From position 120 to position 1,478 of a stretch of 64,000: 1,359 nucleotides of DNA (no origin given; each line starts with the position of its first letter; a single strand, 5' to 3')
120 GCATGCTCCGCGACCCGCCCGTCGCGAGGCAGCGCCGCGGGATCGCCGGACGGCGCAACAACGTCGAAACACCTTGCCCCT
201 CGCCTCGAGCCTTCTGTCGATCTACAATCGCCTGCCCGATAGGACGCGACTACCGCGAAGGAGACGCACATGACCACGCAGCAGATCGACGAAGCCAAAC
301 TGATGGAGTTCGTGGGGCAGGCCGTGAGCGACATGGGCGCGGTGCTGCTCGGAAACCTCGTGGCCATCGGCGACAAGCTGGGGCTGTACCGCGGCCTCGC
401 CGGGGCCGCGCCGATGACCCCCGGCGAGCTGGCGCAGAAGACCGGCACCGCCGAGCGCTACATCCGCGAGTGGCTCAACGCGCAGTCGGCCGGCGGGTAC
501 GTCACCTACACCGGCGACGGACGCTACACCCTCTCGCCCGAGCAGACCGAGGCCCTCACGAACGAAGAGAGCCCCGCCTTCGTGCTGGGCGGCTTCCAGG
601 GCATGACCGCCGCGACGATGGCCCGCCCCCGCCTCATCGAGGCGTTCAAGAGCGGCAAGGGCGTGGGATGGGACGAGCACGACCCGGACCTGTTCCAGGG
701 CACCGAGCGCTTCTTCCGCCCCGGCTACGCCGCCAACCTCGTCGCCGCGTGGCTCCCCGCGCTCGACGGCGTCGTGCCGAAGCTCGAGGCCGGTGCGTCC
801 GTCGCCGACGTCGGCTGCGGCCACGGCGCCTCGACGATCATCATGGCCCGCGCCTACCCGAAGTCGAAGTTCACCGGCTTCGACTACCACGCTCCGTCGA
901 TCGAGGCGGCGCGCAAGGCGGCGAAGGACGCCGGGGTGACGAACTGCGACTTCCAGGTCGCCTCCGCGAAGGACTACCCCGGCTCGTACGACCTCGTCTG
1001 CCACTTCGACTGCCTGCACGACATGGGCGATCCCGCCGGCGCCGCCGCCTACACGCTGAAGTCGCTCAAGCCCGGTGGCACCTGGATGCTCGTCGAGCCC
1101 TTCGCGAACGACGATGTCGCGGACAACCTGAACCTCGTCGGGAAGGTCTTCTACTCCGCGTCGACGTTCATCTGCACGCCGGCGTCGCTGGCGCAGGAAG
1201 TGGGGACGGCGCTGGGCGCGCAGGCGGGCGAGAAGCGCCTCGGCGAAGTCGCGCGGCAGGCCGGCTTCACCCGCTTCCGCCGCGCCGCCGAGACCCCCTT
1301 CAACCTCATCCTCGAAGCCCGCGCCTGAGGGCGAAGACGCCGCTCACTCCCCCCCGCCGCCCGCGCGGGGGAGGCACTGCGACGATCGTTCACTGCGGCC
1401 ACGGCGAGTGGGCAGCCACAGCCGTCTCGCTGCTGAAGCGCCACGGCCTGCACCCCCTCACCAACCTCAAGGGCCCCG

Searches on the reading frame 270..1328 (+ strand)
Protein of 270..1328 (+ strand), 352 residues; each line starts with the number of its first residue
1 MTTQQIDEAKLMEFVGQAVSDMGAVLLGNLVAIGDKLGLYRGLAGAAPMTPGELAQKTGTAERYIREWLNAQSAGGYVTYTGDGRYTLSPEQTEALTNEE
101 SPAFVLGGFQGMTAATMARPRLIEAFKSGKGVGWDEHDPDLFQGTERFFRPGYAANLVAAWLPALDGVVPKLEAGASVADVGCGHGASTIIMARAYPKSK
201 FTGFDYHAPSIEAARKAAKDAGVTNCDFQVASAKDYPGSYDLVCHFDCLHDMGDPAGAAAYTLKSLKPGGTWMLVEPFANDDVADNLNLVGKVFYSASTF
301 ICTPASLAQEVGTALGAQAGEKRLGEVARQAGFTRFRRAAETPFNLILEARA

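Call 58: search_protein_families(library=pfam, proteins=[window:270-1328:+], max_evalue=0.01)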
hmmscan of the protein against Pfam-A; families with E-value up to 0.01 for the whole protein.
window:270-1328:+ (352 aa): 14 families
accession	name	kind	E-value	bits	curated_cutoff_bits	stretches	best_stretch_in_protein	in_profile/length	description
PF13847.12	Methyltransf_31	-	4.4e-18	65.8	27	1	173-284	2-119/145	Methyltransferase domain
PF13649.12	Methyltransf_25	-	8e-16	59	27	1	178-270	1-97/97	Methyltransferase domain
PF08242.18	Methyltransf_12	-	4e-14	53.6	30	1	180-271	2-97/98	Methyltransferase domain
PF13489.12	Methyltransf_23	-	2.6e-13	50.4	27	1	160-287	8-129/164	Methyltransferase domain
PF08241.18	Methyltransf_11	-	2.7e-13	50.8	21.2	1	180-272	2-93/95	Methyltransferase domain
PF21320.3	HTH_65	-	2.9e-13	50.3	24.1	1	29-97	5-74/75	Rv2258c-like winged HTH domain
PF05175.20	MTS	-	2.3e-07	31.1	23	1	175-244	32-103/170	Methyltransferase small domain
PF02390.23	Methyltransf_4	-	2.1e-06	27.7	24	1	177-227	4-54/173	Putative methyltransferase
PF00891.24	Methyltransf_2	-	2.3e-05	24.3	22.3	1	172-287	60-177/210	O-methyltransferase domain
PF01209.24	Ubie_methyltran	-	2.4e-05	24.2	20.1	1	174-276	47-153/233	ubiE/COQ5 methyltransferase family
PF13578.12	Methyltransf_24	-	0.00073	20.8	26.3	1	181-273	3-101/105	Methyltransferase domain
PF12847.13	Methyltransf_18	-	0.0022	18.4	27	1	168-225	8-65/151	Methyltransferase domain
PF06325.19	PrmA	-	0.0027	17.7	22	1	164-242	154-229/296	Ribosomal protein L11 methyltransferase (PrmA)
PF01135.25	PCMT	-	0.005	17.1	20.3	1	166-270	70-167/210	Protein-L-isoaspartate(D-aspartate) O-methyltransferase (PCMT)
